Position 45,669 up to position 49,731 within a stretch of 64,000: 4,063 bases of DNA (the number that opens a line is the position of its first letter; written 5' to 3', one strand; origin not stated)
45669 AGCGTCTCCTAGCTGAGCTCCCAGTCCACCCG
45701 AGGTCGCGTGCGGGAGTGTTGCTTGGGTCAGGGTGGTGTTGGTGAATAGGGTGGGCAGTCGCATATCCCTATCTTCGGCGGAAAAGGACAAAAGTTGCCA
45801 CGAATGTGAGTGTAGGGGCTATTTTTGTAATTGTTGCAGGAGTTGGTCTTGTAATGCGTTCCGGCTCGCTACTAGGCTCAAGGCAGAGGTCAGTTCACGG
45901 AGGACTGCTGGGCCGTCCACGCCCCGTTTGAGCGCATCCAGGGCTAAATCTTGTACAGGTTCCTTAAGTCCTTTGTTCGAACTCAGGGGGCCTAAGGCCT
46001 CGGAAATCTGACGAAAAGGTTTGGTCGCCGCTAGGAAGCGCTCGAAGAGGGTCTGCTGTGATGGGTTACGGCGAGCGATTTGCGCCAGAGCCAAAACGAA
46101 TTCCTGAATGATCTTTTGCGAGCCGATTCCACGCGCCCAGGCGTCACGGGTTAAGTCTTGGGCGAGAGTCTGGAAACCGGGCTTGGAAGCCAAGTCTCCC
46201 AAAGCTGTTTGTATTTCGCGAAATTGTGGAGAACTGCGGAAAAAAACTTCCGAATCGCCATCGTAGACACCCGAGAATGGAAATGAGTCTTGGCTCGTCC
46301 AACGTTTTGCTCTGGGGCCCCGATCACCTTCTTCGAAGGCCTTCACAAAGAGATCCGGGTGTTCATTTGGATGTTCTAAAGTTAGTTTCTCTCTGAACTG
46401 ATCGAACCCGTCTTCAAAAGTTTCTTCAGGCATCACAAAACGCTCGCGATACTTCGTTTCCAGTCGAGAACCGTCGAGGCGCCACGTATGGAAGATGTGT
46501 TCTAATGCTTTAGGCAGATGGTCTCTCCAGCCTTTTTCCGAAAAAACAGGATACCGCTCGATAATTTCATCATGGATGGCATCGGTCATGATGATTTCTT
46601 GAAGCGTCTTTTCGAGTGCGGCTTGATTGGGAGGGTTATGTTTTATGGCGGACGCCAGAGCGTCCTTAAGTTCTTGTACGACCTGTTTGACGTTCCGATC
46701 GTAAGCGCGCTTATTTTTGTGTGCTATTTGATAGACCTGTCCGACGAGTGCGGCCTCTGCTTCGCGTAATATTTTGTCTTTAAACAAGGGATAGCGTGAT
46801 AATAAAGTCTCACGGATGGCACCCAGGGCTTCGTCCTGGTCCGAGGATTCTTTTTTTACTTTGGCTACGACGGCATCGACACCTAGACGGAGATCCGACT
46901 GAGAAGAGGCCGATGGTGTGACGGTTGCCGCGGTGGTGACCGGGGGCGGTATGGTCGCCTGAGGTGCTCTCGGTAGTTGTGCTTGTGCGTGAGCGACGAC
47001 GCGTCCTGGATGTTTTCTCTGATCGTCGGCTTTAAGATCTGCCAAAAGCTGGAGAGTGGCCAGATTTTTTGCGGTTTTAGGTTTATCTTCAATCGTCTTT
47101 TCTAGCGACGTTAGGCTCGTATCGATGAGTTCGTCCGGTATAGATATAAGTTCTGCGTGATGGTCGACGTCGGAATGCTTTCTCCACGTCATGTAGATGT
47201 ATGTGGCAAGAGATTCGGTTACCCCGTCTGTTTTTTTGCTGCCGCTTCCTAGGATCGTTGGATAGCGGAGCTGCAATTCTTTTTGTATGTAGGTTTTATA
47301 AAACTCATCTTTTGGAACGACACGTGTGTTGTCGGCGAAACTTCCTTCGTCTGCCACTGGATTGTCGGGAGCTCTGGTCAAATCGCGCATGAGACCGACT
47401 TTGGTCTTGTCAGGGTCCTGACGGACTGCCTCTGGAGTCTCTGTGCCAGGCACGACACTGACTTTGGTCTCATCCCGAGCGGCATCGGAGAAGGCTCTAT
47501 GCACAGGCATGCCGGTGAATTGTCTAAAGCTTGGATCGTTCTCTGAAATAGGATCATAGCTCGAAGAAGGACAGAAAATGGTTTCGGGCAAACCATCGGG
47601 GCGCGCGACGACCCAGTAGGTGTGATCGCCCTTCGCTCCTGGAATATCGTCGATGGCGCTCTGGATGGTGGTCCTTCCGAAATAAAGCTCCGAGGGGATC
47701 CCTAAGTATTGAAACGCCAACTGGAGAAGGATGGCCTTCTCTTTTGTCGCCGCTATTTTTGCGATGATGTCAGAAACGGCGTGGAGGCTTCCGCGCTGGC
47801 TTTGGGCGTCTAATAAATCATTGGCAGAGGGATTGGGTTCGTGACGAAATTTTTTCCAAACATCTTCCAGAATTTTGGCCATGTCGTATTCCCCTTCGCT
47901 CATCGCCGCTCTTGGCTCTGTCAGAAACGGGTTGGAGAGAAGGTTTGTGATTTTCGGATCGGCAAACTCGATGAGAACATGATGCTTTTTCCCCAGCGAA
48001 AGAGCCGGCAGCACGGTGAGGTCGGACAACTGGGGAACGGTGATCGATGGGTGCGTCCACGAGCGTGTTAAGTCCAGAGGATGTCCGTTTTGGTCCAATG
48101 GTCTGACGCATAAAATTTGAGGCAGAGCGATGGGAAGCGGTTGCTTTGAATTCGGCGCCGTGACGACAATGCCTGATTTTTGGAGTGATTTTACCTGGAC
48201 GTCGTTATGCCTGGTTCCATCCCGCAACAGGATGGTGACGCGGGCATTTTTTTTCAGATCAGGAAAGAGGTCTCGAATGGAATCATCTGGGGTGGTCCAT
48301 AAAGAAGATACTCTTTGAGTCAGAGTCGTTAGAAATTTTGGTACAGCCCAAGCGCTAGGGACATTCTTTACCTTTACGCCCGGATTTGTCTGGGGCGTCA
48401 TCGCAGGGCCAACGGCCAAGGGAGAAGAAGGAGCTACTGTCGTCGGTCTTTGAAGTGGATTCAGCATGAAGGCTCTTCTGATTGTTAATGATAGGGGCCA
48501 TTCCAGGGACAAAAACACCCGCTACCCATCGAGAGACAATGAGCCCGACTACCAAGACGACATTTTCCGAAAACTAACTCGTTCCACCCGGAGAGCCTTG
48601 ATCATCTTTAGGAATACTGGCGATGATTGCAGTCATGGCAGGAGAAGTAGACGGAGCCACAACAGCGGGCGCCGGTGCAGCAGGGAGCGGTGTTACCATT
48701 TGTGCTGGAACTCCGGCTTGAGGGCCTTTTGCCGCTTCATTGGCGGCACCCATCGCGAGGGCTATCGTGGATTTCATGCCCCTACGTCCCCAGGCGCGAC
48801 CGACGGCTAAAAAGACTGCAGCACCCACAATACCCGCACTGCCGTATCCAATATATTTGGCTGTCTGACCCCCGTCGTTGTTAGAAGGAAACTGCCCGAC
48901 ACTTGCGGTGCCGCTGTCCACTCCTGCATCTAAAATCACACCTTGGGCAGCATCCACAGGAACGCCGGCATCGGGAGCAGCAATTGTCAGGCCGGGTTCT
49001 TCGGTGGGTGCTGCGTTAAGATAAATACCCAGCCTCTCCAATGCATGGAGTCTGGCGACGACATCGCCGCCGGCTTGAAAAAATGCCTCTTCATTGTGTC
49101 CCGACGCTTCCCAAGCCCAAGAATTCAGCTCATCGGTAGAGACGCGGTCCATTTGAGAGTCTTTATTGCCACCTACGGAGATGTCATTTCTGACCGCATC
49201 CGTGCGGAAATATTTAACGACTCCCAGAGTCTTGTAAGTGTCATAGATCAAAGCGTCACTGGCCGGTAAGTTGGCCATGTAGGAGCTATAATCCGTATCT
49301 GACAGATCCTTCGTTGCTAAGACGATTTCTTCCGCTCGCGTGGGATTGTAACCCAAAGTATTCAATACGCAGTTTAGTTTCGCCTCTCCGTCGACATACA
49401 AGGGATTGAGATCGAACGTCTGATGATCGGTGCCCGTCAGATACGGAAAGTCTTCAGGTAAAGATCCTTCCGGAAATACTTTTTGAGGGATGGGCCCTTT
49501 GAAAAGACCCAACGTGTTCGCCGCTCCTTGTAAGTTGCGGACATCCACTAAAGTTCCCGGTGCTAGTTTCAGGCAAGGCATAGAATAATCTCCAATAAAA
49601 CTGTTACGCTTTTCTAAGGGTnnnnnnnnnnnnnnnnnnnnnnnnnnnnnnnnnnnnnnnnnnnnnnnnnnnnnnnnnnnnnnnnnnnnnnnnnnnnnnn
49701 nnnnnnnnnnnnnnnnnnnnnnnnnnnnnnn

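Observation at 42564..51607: Operon of four large uncharacterised proteins, partly low-GC, next to an IS30 and TA modules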

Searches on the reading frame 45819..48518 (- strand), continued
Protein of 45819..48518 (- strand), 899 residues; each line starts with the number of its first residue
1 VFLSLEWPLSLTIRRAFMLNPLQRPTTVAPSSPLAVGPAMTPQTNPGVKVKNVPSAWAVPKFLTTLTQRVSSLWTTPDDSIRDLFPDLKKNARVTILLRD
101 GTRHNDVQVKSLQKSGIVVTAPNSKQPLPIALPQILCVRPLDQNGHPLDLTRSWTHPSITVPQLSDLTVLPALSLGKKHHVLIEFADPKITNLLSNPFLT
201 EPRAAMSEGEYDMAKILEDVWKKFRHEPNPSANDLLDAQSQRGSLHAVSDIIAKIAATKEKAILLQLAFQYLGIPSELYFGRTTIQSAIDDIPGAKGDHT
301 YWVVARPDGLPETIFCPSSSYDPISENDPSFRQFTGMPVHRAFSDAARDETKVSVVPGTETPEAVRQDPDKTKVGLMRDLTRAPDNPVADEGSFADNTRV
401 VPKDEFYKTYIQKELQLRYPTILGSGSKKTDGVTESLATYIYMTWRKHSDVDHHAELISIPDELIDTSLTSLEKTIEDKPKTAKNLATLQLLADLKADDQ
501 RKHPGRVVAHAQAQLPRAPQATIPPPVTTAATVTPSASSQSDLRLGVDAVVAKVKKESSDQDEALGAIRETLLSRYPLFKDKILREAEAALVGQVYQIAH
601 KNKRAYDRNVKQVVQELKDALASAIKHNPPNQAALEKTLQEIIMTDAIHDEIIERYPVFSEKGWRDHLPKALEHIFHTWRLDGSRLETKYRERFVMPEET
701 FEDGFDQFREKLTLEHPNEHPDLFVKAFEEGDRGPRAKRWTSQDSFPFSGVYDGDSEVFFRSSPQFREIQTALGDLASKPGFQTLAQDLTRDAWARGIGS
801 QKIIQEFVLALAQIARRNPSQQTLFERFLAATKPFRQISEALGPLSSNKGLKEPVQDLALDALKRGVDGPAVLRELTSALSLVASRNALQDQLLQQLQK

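Call 71: search_protein_families(library=pfam, proteins=[L082:8174-9856:+, L085:7969-9864:+, L082:14219-15196:+, L082:22072-23238:+, L087:6941-8443:+, L082:16505-18238:+, L084:19258-21036:+, L085:18717-21743:+, L085:21750-23471:+, L084:4076-5962:+], max_evalue=0.1)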
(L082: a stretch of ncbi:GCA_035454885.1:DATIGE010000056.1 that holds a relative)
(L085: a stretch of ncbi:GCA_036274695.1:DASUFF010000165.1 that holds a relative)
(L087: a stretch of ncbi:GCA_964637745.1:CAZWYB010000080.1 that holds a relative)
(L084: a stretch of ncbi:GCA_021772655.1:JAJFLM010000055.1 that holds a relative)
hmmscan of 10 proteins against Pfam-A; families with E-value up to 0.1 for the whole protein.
L082:8174-9856:+ (560 aa): 0 families

L085:7969-9864:+ (631 aa): 0 families

L082:14219-15196:+ (325 aa): 0 families

L082:22072-23238:+ (388 aa): 0 families

L087:6941-8443:+ (500 aa): 1 family
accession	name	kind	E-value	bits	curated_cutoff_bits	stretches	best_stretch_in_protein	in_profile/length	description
PF18364.6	Molybdopterin_N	-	0.008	16.6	26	0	152-172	10-30/41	Molybdopterin oxidoreductase N-terminal domain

L082:16505-18238:+ (577 aa): 0 families

L084:19258-21036:+ (592 aa): 0 families

L085:18717-21743:+ (1008 aa): 2 families
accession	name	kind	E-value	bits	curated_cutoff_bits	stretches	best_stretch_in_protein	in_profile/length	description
PF13202.12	EF-hand_5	-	0.032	14.2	25.9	0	91-110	5-24/25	EF hand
PF00036.39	EF-hand_1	-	0.037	14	25.4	0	92-112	7-27/29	EF hand domain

L085:21750-23471:+ (573 aa): 2 families
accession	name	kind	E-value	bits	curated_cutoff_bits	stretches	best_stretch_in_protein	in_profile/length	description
PF13202.12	EF-hand_5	-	0.0068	16.3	25.9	1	71-91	5-25/25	EF hand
PF00036.39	EF-hand_1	-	0.013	15.5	25.4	1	72-92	7-27/29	EF hand domain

L084:4076-5962:+ (628 aa): 0 families

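Call 75: predict_structure(alignment_id=A4)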
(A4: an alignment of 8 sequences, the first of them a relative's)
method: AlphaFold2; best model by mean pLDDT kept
length: 882 residues; sequences in the alignment: 8
mean_pLDDT: 66.2   pTM: 0.37
mean pLDDT of the five models: 66.2, 64.5, 64.0, 62.2, 60.3
residues with pLDDT >= 90: 84; 70-90: 368; 50-70: 221; < 50: 209
segments of 3 or more residues with pLDDT < 50: 1-62, 213-219, 269-279, 328-384, 433-441, 497-527, 725-742, 879-882
pLDDT, mean of each block of 10 residues (from residue 1): 33 31 31 31 37 36 56 82 84 82 81 83 80 82 83 79 83 84 87 83 81 49 65 66 86 92 69 40 85 87 78 75 61 33 29 27 27 29 54 79 67 74 81 48 71 78 67 74 64 46 36 36 47 72 85 92 85 90 82 91 89 81 92 90 84 93 77 71 88 81 75 81 51 37 54 60 61 57 59 63 61 55 52 56 58 61 61 54 40
secondary structure, 60 per line:
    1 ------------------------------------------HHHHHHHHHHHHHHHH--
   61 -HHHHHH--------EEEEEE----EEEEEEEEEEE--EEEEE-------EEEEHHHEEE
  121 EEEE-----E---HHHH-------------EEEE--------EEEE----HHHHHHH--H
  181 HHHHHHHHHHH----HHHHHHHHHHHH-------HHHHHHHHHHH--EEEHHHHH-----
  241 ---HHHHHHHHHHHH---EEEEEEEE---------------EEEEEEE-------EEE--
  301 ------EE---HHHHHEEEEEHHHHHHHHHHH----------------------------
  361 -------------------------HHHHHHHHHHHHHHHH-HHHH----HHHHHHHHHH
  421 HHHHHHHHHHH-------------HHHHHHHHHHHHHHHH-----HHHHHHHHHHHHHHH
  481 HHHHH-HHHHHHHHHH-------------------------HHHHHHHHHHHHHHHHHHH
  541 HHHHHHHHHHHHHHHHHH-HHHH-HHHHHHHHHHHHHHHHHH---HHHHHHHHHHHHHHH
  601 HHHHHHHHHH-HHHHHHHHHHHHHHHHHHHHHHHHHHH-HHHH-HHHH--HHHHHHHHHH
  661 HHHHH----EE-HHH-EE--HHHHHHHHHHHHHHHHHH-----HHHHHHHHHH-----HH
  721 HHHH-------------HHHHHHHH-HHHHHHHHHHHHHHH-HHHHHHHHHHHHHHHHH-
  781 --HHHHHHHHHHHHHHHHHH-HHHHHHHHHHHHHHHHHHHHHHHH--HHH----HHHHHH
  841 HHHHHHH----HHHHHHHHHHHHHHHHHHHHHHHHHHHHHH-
elements in order (helices of 4 or more, strands of 3 or more residues): H43-58 H62-67 E76-81 E86-96 E99-103 E111-114 E118-124 H134-137 E151-154 E163-166 H171-177 H180-191 H196-207 H215-225 E228-230 H231-235 H244-255 E259-266 E282-288 E296-298 H312-316 E317-321 H322-332 H386-401 H403-406 H411-431 H445-460 H466-485 H487-496 H522-558 H560-563 H565-582 H586-610 H612-638 H640-643 H645-648 H651-665 H681-698 H704-713 H719-724 H738-745 H747-761 H763-779 H783-800 H802-825 H835-847 H852-881
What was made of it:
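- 46302..46577 (-): Helical module, copy 3, complete and ending in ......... (residues 648-739). AF2 pLDDT 80-93 (call 75).
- On Transglutaminase-like (papain-like) superfamily: AF2 model with an 8-sequence alignment, pLDDT ~80 over the domain (call 75).
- The structure model is only moderate (mean pLDDT 66, 8-sequence alignment, call 75).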

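Call 77: fold_search(model_id=the predicted structure, library=pdb)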
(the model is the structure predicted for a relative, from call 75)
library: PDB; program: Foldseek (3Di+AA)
matches with E <= 10: 213; with E <= 0.001: 0
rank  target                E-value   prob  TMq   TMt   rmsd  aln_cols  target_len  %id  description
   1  3isr_B                1.2e-01  0.96  0.10  0.27   6.7       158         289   13  The Crystal Structure of a Putative Cysteine Protease from Cytophaga hutchinsonii to 1.9A (released 2009-09-08)
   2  1w4t                  1.4e-01  0.89  0.08  0.23   9.6       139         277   12  X-ray crystallographic structure of Pseudomonas aeruginosa arylamine N-acetyltransferase (released 2005-08-03)
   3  3isr_C                1.8e-01  0.75  0.09  0.25  12.3       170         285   15  The Crystal Structure of a Putative Cysteine Protease from Cytophaga hutchinsonii to 1.9A (released 2009-09-08)
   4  3isr_A                2.2e-01  0.66  0.09  0.24  12.4       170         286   15  The Crystal Structure of a Putative Cysteine Protease from Cytophaga hutchinsonii to 1.9A (released 2009-09-08)
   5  3kd4_A                3.1e-01  0.60  0.08  0.14   9.7       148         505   15  CRYSTAL STRUCTURE OF A PUTATIVE PROTEASE (BDI_1141) FROM PARABACTEROIDES DISTASONIS ATCC 8503 AT 2.00 A RESOLUTION (released 2009-11-24)
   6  5dy9_B                3.4e-01  1.00  0.05  0.71   3.6        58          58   21  Y68T Hfq from Methanococcus jannaschii in complex with AMP (released 2016-09-28)
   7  6kzb_A                5.8e-01  0.33  0.09  0.12  11.2       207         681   12  Transglutaminase2 complexed with calcium (released 2020-12-09)
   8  9l9d_A                6.4e-01  0.99  0.06  0.71   2.4        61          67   18  Bacillus subtilis endospore crust protein CgeA (released 2025-11-12)
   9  8tr9                  6.4e-01  0.23  0.11  0.14  17.2       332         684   10  Cryo-EM structure of transglutaminase 2 bound to GDP (released 2024-07-31)
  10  6a8p_A                6.7e-01  0.38  0.10  0.13   9.6       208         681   12  Transglutaminase 2 mutant G224V in complex with GTP (released 2018-09-26)
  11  4kty_B                7.4e-01  0.20  0.12  0.15  16.6       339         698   10  Fibrin-stabilizing factor with a bound ligand (released 2013-12-04)
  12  7tvz_E                7.4e-01  0.15  0.11  0.14  17.8       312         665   10  Cryo-EM structure of human band 3-protein 4.2 complex in diagonal conformation (released 2022-06-08)
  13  8u3b_F                9.0e-01  0.04  0.06  0.10  25.2       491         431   11  Cryo-EM structure of E. coli NarL-transcription activation complex at 3.2A (released 2024-01-17)
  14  1w6f_D                9.4e-01  0.66  0.08  0.22   5.0        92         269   18  Arylamine N-acetyltransferase from Mycobacterium smegmatis with the anti-tubercular drug isoniazid bound in the active (released 2005-02-23)
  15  9bc4_A                9.9e-01  0.14  0.11  0.19  17.9       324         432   11  Transglutaminase 2 - Intermediate State (released 2024-07-03)
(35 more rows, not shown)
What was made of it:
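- On Transglutaminase-like (papain-like) superfamily: Foldseek ranks the same families first, but at non-significant E values (call 77).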

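Call 81: find_encoding_contigs(protein=P0012, flank=10000, max_places=3)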
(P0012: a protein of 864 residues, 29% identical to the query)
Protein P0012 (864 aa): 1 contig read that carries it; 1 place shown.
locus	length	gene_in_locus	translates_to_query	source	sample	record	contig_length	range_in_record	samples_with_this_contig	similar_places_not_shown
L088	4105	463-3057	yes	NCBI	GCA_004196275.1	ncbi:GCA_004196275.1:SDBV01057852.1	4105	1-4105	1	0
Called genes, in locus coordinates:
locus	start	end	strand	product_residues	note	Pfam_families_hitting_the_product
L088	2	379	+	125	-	?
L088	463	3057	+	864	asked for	PF00498:FHA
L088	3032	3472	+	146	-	-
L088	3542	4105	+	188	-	?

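Call 94: find_encoding_contigs(protein=P0009, flank=10000, max_places=3)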
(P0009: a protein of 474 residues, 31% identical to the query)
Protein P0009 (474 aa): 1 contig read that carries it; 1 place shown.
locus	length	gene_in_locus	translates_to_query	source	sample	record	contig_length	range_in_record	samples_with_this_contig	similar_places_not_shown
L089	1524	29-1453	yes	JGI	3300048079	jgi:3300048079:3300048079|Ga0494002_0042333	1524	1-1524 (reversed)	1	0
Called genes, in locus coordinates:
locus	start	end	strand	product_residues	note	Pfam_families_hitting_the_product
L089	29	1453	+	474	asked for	-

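Call 113: search_protein_families(library=phrogs, proteins=[window:45819-48518:-], max_evalue=0.01)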
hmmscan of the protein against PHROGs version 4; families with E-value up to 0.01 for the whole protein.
window:45819-48518:- (899 aa): 0 families

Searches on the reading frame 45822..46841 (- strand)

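Call 40: search_protein_families(library=pfam, proteins=[window:45822-46841:-], max_evalue=10)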
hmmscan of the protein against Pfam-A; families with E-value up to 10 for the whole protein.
seq(340 aa): 1 family
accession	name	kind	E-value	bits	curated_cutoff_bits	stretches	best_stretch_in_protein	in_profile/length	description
PF08559.15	Cut8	-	0.0017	18.4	26.2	1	37-120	112-191/241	Cut8, nuclear proteasome tether protein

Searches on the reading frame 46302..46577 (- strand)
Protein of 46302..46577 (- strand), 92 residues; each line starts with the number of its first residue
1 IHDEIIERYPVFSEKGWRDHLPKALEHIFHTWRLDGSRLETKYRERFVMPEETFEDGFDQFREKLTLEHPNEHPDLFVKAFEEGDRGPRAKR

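Call 61: search_solved_structures(query=A2, max_evalue=10)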
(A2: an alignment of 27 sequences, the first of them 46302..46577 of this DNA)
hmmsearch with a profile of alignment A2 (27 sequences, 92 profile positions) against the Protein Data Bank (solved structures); distinct sequences matched with E-value up to 10: 5.
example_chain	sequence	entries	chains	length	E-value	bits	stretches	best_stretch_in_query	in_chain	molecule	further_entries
9i38_A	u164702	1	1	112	0.19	15.3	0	15-34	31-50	m4D2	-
6jpp_A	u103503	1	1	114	0.45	14.1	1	6-84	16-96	Engulfment and cell motility protein 1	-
8ohd_A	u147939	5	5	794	0.72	13.4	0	24-75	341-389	E3 UFM1-protein ligase 1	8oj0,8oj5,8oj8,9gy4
8qfc_B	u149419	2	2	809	0.75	13.4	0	24-75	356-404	E3 UFM1-protein ligase 1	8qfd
4cw5_A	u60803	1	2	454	1.5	12.4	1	25-78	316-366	DFNA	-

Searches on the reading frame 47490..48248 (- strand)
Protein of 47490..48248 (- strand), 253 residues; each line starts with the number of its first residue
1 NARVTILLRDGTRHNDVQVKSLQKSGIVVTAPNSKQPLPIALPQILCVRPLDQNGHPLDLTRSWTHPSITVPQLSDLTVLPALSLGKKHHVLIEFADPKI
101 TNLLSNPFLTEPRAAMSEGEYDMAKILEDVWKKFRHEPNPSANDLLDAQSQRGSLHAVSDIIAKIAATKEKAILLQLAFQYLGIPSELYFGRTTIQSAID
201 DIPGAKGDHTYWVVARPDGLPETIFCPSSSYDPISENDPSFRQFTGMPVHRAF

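Call 85: find_related_loci(query=A5, collection=metagenome_contigs, flank=10000)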
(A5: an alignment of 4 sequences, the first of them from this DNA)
Query A5 (253 aa) in metagenome_contigs; peptide patterns used: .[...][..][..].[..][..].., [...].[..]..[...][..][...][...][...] (x = any residue, [..] = any of these).
183 stretches matched a pattern, but none encodes a relative of the query by tblastn (E <= 1e-3).
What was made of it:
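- Tried and rejected: A metagenome scan with the head-domain alignment matched 183 patterns but none was a relative (call 85).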

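Call 128: search_solved_structures(query=A3, max_evalue=1)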
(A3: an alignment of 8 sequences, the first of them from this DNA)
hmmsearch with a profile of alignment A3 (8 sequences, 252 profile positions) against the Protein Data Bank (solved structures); distinct sequences matched with E-value up to 1: 4.
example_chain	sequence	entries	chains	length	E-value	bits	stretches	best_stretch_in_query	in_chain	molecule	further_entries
7mcd_A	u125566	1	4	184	0.0059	19.1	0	7-61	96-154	AI-designed TIM-barrel F15C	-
7wxz_A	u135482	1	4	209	0.084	15.4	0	131-192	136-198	Spike protein S2'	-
5cj1_A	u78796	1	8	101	0.37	13.2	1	106-151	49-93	Gp7-MYH7-(1526-1571) chimera protein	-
6a9e_A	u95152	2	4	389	0.59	12.6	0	130-188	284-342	Endolysin,Autophagy-related protein 2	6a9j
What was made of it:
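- On Transglutaminase-like (papain-like) superfamily: A profile of A3 against the PDB found nothing relevant (call 128).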

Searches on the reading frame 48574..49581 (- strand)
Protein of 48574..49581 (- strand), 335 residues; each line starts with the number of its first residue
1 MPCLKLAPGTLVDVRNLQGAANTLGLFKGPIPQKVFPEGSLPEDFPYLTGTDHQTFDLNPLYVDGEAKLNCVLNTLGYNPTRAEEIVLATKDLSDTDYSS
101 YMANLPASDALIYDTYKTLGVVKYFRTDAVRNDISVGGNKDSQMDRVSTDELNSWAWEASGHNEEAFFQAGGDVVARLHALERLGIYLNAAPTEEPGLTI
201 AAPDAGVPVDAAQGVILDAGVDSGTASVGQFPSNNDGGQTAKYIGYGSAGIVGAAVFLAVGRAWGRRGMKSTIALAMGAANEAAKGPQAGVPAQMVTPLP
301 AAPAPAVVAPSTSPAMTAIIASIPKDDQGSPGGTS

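Call 3: search_protein_families(library=pfam, proteins=[window:48574-49581:-], max_evalue=0.1)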
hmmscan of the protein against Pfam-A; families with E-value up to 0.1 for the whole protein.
window:48574-49581:- (335 aa): 0 families

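Call 4: search_protein_families(library=padloc, proteins=[window:48574-49581:-], max_evalue=0.1)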
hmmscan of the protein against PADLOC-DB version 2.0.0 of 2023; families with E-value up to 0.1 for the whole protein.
window:48574-49581:- (335 aa): 0 families

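Call 10: search_protein_families(library=ncbifam, proteins=[window:48574-49581:-], max_evalue=0.1)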
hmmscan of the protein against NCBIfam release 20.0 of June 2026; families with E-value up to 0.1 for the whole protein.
window:48574-49581:- (335 aa): 0 families

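Call 16: search_solved_structures(query=window:48574-49581:-, max_evalue=1)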
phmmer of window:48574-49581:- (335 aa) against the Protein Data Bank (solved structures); distinct sequences matched with E-value up to 1: 0.

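Call 113: search_protein_families(library=phrogs, proteins=[window:48574-49581:-], max_evalue=0.01)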
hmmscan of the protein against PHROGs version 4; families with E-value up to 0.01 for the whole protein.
window:48574-49581:- (335 aa): 0 families
